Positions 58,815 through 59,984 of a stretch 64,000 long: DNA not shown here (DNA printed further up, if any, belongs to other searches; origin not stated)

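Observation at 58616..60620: LexA-type repressor co-transcribed with an uncharacterised membrane protein and zinc-ribbon module (candidate SOS effector)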

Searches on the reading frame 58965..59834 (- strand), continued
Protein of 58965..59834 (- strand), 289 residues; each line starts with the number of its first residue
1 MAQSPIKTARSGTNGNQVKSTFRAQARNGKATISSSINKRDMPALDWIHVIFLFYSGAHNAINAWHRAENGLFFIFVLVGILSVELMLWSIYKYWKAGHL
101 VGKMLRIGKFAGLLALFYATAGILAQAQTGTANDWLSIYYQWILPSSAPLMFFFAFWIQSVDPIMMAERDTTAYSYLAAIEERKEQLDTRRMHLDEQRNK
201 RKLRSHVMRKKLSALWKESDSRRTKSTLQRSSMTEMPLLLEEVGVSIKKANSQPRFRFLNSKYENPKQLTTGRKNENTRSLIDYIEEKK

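Call 41: search_protein_representatives(alignment_id=A1)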
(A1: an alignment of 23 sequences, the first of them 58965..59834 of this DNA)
Query: 23 sequences, 282 profile positions. Proteins with E-value up to 0.001 (for the whole library): 106; up to 1e-10: 65; up to 1e-30: 23. The best 106 are listed.
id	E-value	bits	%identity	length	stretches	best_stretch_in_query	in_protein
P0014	3.8e-127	439.7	-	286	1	1-278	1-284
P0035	5.6e-122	422.8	-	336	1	9-271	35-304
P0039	4.0e-119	413.4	-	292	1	22-275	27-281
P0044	2.3e-112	391.3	-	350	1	34-278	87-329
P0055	1.5e-109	382.0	-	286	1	11-277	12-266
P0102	1.8e-103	362.0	-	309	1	28-277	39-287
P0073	4.2e-103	360.9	-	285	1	14-280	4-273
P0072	1.2e-100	352.8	-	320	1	37-266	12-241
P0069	2.8e-88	312.2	-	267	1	37-205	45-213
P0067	4.0e-88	311.7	-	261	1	37-241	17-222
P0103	2.8e-87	309.0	-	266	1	38-250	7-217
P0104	6.5e-77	274.9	-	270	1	20-278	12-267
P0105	8.8e-74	264.7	-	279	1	18-254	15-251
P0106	1.0e-73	264.5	-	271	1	38-255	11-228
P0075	1.5e-69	250.8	-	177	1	101-270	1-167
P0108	4.9e-44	167.1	-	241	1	38-240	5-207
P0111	2.3e-33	132.0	-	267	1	27-250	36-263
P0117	4.6e-21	91.7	-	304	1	41-253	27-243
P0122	3.8e-17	78.8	-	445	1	33-258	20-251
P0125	3.0e-15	72.6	-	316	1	45-250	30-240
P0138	2.6e-13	66.2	-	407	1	25-253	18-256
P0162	1.7e-09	53.7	-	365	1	27-256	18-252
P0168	1.7e-08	50.4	-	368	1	25-276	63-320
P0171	3.0e-08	49.6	-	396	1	41-248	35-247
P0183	1.4e-05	40.9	-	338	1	46-255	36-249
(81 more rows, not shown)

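Call 43: search_protein_families(library=pfam, proteins=[P0111, P0117, P0122, P0125, P0138, P0162, P0168, P0171, P0183, P0104], max_evalue=0.1)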
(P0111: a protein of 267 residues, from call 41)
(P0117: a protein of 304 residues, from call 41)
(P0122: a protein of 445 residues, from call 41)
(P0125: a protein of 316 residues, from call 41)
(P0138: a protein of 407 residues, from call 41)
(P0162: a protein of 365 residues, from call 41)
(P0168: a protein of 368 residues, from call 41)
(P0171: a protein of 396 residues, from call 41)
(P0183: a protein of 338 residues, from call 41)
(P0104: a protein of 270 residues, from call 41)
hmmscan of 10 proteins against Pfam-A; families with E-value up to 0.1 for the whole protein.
P0111 (267 aa): 0 families

P0117 (304 aa): 0 families

P0122 (445 aa): 0 families

P0125 (316 aa): 0 families

P0138 (407 aa): 1 family
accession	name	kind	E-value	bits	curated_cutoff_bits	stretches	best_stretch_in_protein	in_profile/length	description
PF11992.13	TgpA_N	-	0.0023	17.4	30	1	53-139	74-140/333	TgpA N-terminal domain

P0162 (365 aa): 1 family
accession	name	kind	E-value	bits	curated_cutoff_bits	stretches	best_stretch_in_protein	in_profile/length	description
PF17016.10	DUF5095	-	0.04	14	27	1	185-226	46-88/229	Domain of unknown function (DUF5095)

P0168 (368 aa): 0 families

P0171 (396 aa): 0 families

P0183 (338 aa): 3 families
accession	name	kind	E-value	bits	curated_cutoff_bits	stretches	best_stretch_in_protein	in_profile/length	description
PF13202.12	EF-hand_5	-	0.0075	16.1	25.9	1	244-256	8-20/25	EF hand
PF09440.15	eIF3_N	-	0.021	15.6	26.8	1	184-245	63-124/133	eIF3 subunit 6 N terminal domain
PF00404.24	Dockerin_1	-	0.054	14.1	22.9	1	235-255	27-47/57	Dockerin type I domain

P0104 (270 aa): 0 families

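Call 44: list_cluster_members(proteins=[P0111, P0117, P0122, P0125, P0138, P0162, P0168, P0171, P0104, P0108])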
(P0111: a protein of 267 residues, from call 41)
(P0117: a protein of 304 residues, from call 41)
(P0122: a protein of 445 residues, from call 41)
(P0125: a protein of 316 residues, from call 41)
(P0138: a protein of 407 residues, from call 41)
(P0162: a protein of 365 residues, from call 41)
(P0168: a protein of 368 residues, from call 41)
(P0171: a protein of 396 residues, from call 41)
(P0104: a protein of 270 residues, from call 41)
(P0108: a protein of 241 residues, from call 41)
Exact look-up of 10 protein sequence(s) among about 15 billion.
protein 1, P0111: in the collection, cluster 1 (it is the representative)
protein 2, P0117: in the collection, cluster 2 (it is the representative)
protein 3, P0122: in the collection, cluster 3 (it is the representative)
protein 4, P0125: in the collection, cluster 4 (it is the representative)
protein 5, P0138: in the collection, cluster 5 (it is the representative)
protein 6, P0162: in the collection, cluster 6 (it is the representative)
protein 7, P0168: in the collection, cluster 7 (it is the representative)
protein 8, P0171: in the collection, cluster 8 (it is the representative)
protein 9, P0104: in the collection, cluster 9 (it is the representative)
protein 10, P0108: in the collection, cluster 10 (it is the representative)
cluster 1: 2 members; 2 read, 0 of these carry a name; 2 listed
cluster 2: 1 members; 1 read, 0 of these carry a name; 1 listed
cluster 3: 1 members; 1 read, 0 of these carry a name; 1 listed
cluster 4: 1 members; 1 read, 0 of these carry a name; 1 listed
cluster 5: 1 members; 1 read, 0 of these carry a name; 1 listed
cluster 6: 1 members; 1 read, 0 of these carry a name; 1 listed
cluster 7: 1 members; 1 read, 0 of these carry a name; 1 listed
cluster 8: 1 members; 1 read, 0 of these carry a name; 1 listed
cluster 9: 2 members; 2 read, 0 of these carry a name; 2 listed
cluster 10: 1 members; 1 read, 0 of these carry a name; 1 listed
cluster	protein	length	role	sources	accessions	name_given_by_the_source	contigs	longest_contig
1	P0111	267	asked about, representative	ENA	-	-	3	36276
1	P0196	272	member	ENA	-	-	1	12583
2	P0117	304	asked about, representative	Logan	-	-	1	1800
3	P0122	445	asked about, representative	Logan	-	-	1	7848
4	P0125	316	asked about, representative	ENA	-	-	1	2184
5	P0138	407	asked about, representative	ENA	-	-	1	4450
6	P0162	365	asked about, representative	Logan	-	-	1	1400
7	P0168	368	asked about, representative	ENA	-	-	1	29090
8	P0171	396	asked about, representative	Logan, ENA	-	-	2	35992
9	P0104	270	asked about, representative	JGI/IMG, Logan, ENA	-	-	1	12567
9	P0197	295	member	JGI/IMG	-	-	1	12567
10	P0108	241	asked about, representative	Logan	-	-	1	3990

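Call 45: search_dna_similar(query=window:58965-59834:-, collection=phages, mode=protein, max_evalue=0.01)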
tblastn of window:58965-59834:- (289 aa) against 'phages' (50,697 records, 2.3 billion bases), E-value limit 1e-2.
No match.

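Call 46: search_dna_similar(query=P0125, collection=phages, mode=protein, max_evalue=0.01)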
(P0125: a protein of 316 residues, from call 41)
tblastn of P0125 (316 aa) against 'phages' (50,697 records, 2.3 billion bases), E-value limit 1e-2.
No match.

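Call 48: find_related_loci(query=A3, collection=viral_contigs, flank=10000)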
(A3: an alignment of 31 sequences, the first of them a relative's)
Query A3 (316 aa) in viral_contigs; peptide patterns used: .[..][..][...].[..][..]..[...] (x = any residue, [..] = any of these).
37 stretches matched a pattern; 1 encode a relative of the query (tblastn E <= 1e-3); 1 distinct loci.
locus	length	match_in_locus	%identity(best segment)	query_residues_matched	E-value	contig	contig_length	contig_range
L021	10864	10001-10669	46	22-246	2e-60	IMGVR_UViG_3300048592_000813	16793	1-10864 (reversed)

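Call 64: predict_structure(alignment_id=A5)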
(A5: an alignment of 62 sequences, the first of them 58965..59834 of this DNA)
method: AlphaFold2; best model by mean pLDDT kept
length: 289 residues; sequences in the alignment: 62
mean_pLDDT: 75.7   pTM: 0.52
mean pLDDT of the five models: 75.7, 75.6, 75.2, 69.7, 64.6
residues with pLDDT >= 90: 64; 70-90: 139; 50-70: 36; < 50: 50
segments of 3 or more residues with pLDDT < 50: 1-5, 8-10, 12-17, 24-26, 253-257, 259-264, 266-280
pLDDT, mean of each block of 10 residues (from residue 1): 46 48 50 54 82 85 84 84 84 85 90 91 84 85 89 88 86 95 98 97 94 86 77 75 65 48 46 44 52
secondary structure, 60 per line:
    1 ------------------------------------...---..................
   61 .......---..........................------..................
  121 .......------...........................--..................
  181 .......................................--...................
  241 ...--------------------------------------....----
elements in order: H43-67 H71-96 H103-127 H134-160 H163-219 H222-243 H282-285

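Call 65: predict_structure(alignment_id=A6)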
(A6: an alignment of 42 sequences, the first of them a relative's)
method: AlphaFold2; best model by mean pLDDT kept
length: 328 residues; sequences in the alignment: 42
mean_pLDDT: 78.5   pTM: 0.46
mean pLDDT of the five models: 78.5, 77.0, 74.3, 73.6, 72.7
residues with pLDDT >= 90: 109; 70-90: 139; 50-70: 22; < 50: 58
segments of 3 or more residues with pLDDT < 50: 1-4, 231-260, 263-265, 267-269, 271-287
pLDDT, mean of each block of 10 residues (from residue 1): 56 89 88 87 85 86 87 92 91 84 88 89 88 87 94 95 96 95 89 84 81 74 54 45 41 43 48 42 49 91 90 96 90
secondary structure, 60 per line:
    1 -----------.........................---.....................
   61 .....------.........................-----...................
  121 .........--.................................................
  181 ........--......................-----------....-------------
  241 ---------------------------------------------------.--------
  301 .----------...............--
elements in order: H12-36 H40-65 H72-96 H102-129 H132-188 H191-212 H224-227 H312-326

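Call 73: fold_search(model_id=the predicted structure, library=viral)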
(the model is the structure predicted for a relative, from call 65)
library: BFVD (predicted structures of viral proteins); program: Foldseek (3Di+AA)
matches with E <= 10: 46; with E <= 0.001: 0
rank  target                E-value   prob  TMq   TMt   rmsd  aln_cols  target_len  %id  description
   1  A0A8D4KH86            3.9e-01  0.15  0.18  0.15  50.5       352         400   15  (no name in the UniProt tables at hand)
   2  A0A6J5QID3            1.2e+00  0.11  0.18  0.11  37.6       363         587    8  Uncharacterized protein [uncultured Caudovirales phage]
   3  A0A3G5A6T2            1.3e+00  0.06  0.12  0.11  42.7       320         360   12  Transmembrane protein [Homavirus sp.]
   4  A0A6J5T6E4            1.4e+00  0.12  0.18  0.15  49.5       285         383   12  Uncharacterized protein [uncultured Caudovirales phage]
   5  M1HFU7                1.7e+00  0.06  0.09  0.12  38.0       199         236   12  (no name in the UniProt tables at hand)
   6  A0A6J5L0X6            1.9e+00  0.03  0.11  0.05  44.1       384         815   10  Uncharacterized protein [uncultured Caudovirales phage]
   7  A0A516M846            1.9e+00  0.03  0.12  0.07  38.6       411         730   13  (no name in the UniProt tables at hand)
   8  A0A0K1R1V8            2.1e+00  0.04  0.12  0.11  35.7       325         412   14  Glycoprotein M [Testudinid alphaherpesvirus 3]
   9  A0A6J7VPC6            2.2e+00  0.06  0.14  0.17  28.2       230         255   13  Uncharacterized protein [uncultured Caudovirales phage]
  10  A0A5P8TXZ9            2.2e+00  0.06  0.14  0.09  24.4       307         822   11  (no name in the UniProt tables at hand)
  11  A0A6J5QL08            2.2e+00  0.02  0.09  0.09  28.1       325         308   17  Uncharacterized protein [uncultured Caudovirales phage]
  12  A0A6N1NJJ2            3.1e+00  0.07  0.16  0.11  30.5       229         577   11  Uncharacterized protein [Tupanvirus soda lake]
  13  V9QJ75                3.3e+00  0.06  0.18  0.12  42.6       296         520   14  (no name in the UniProt tables at hand)
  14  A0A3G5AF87            3.9e+00  0.04  0.11  0.18  41.6       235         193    8  Uncharacterized protein [Solivirus sp.]
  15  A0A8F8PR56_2          3.9e+00  0.04  0.18  0.07  32.5       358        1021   14  Myosin II heavy chain [Clandestinovirus]
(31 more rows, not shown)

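Call 80: fold_search(model_id=the predicted structure, library=pdb)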
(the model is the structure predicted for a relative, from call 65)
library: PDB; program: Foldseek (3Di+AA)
matches with E <= 10: 23; with E <= 0.001: 0
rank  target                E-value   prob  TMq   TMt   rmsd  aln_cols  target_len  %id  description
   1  2elb                  1.1e+00  0.14  0.13  0.12  27.4       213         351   12  Crystal Structure of the BAR-PH domain of human APPL1 (released 2007-05-29)
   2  2z0o                  1.7e+00  0.11  0.14  0.13  28.0       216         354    9  Crystal structure of APPL1-BAR-PH domain (released 2008-05-13)
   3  2z0n                  2.4e+00  0.12  0.15  0.20  27.3       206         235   12  Crystal structure of APPL1-BAR domain (released 2008-05-13)
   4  9ftl_A                2.8e+00  0.23  0.21  0.34  14.0       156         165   14  Asgard ESCRT-IIIB filament structure (released 2025-04-16)
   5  8cqo_B                3.4e+00  0.12  0.19  0.31  13.8       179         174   14  Crystal structure of Borrelia burgdorferi paralogous family 12 outer surface protein BBK01 (Se-Met data) (released 2024-03-13)
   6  8cqo_A                4.4e+00  0.14  0.20  0.32  15.5       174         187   13  Crystal structure of Borrelia burgdorferi paralogous family 12 outer surface protein BBK01 (Se-Met data) (released 2024-03-13)
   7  8qhx                  4.7e+00  0.11  0.19  0.29  20.7       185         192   17  280A Vipp1 H1-6 helical tubes in the presence of EPL (released 2024-09-18)
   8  9hzm_0                4.7e+00  0.06  0.15  0.22  22.4       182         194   13  235 A SynPspA H1-5 rod after incubation with EPL (released 2025-08-13)
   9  4wic_B                4.7e+00  0.06  0.13  0.12  29.1       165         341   12  Immediate-early 1 protein (IE1) of rhesus macaque cytomegalovirus (released 2015-07-15)
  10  8cqn_A                4.9e+00  0.13  0.20  0.32  15.5       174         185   13  Crystal structure of Borrelia burgdorferi paralogous family 12 outer surface protein BBK01 (released 2024-03-13)
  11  9eom                  6.1e+00  0.09  0.19  0.26  20.4       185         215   17  250A Vipp1 dL10Ala helical tubes in the presence of EPL (released 2024-10-16)
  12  2v0o_C                6.5e+00  0.09  0.23  0.26  36.7       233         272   12  FCHO2 F-BAR domain (released 2007-06-26)
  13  8v2q_A                6.5e+00  0.06  0.15  0.20  14.1       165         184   12  CHMP1B/IST1 ssRNA bound copolymer (released 2024-11-27)
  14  5h3d_A                6.8e+00  0.04  0.13  0.13  30.5       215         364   15  Helical structure of membrane tubules decorated by ACAP1 (BARPH doamin) protein by cryo-electron microscopy and MD sim (released 2019-01-16)
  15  1zww_A                7.2e+00  0.08  0.18  0.28  28.3       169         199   10  Crystal structure of endophilin-A1 BAR domain (released 2005-08-02)
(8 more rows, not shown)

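Call 84: search_protein_families(library=padloc, proteins=[window:58965-59834:-, P0048, P0072, P0125], max_evalue=1)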
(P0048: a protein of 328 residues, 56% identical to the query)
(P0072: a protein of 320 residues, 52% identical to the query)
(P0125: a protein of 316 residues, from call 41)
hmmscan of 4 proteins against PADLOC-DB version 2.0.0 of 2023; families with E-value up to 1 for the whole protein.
window:58965-59834:- (289 aa): 1 family
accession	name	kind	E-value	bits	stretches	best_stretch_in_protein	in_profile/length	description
PDLC02363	PycTM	-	0.026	12.4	1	109-206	26-109/154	-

P0048 (328 aa): 0 families

P0072 (320 aa): 0 families

P0125 (316 aa): 0 families

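Call 87: search_protein_families(library=phrogs, proteins=[L021:57-2522:+, L021:2765-3703:+, L021:4259-5614:+, L021:5717-6118:+, L021:6093-7400:+, L021:7397-7888:+, L021:7885-8334:+, L021:8452-8886:+, L021:8883-9425:-, L021:9938-10765:+], max_evalue=0.001)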
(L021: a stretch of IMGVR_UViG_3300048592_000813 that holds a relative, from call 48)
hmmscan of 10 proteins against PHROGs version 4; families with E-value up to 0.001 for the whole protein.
L021:57-2522:+ (821 aa): 12 families
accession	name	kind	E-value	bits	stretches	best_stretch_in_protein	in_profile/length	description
phrog_6088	-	DNA, RNA and nucleotide metabolism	9.7e-104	349.3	1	154-770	148-746/772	DNA primase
phrog_1156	-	DNA, RNA and nucleotide metabolism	2.6e-71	242.3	1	302-770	349-805/855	DNA primase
phrog_1829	-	DNA, RNA and nucleotide metabolism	2.6e-61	208.7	1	341-781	326-740/772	DNA primase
phrog_864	-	DNA, RNA and nucleotide metabolism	1.3e-56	193.7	1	367-766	234-597/1064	DNA primase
phrog_2478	-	DNA, RNA and nucleotide metabolism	3.3e-54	185.3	1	340-770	406-823/854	DNA polymerase/primase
phrog_16950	-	DNA, RNA and nucleotide metabolism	2.5e-34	119.3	1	339-767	366-808/843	DNA primase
phrog_1883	-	DNA, RNA and nucleotide metabolism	3.3e-33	116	1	403-717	377-691/756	DNA helicase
phrog_7601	-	unknown function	1.7e-26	94.3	1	500-764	4-249/289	-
phrog_239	-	DNA, RNA and nucleotide metabolism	1.5e-24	87.9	1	151-336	139-328/801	DNA primase/helicase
phrog_16213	-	DNA, RNA and nucleotide metabolism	3e-18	66.5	1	436-757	310-623/732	DNA primase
phrog_47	-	DNA, RNA and nucleotide metabolism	1.7e-08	34.5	1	198-324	213-337/947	DNA primase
phrog_849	-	DNA, RNA and nucleotide metabolism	5.8e-07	29.8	1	213-320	238-343/435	DNA primase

L021:2765-3703:+ (312 aa): 0 families

L021:4259-5614:+ (451 aa): 9 families
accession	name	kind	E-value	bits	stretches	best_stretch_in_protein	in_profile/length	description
phrog_56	-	other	4.2e-57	195.8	1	176-444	62-327/647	DNA methyltransferase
phrog_111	-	other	3.6e-51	175.9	1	9-158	58-217/345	DNA methyltransferase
phrog_1996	-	other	4.6e-25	89.3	1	323-444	24-145/150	DNA methyltransferase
phrog_22740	-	unknown function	5.7e-18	66.3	1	15-88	11-87/99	-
phrog_23217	-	unknown function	3.3e-11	44.3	1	177-287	5-108/109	-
phrog_13242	-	unknown function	7.7e-10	39.3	1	204-400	51-227/450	-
phrog_33262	-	moron, auxiliary metabolic gene and host takeover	6.3e-07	29.2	1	15-76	304-372/495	phosphoadenosine phosphosulfate reductase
phrog_799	-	other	2.8e-06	27.8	1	7-167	204-387/458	DNA methyltransferase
phrog_6083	-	DNA, RNA and nucleotide metabolism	3e-05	25.1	1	90-158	4-78/94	DNA methylase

L021:5717-6118:+ (133 aa): 5 families
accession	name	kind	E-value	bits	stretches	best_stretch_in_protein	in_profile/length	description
phrog_2538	-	head and packaging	8.6e-10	39.8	1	4-64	3-64/129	terminase small subunit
phrog_24579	-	head and packaging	2.4e-07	31.8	1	3-52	13-65/126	terminase small subunit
phrog_7344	-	head and packaging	6.6e-06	27.4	1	3-84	12-91/161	terminase small subunit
phrog_3218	-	head and packaging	7.8e-06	26.8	1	4-53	19-68/152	terminase small subunit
phrog_1482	-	head and packaging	0.00077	20.1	1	10-54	22-68/147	terminase small subunit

L021:6093-7400:+ (435 aa): 7 families
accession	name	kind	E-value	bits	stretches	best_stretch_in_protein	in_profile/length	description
phrog_979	-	head and packaging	9.1e-54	184.2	1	241-428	413-611/642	terminase large subunit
phrog_2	-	head and packaging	2.4e-39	136.7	1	24-422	257-599/807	terminase large subunit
phrog_38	-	head and packaging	1.6e-32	114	1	211-423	495-710/760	terminase large subunit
phrog_12171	-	head and packaging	1.9e-28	99.8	1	321-423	2-102/110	terminase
phrog_9453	-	head and packaging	4.9e-22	79.7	1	242-422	11-216/233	terminase large subunit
phrog_5573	-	head and packaging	3.8e-15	57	1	218-419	40-237/250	terminase large subunit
phrog_7579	-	head and packaging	3.1e-13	50.5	1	33-240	4-218/239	terminase large subunit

L021:7397-7888:+ (163 aa): 0 families

L021:7885-8334:+ (149 aa): 0 families

L021:8452-8886:+ (144 aa): 0 families

L021:8883-9425:- (180 aa): 1 family
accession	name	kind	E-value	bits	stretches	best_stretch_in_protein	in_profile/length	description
phrog_11671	-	unknown function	2.3e-07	32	1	3-142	4-110/146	-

L021:9938-10765:+ (275 aa): 0 families
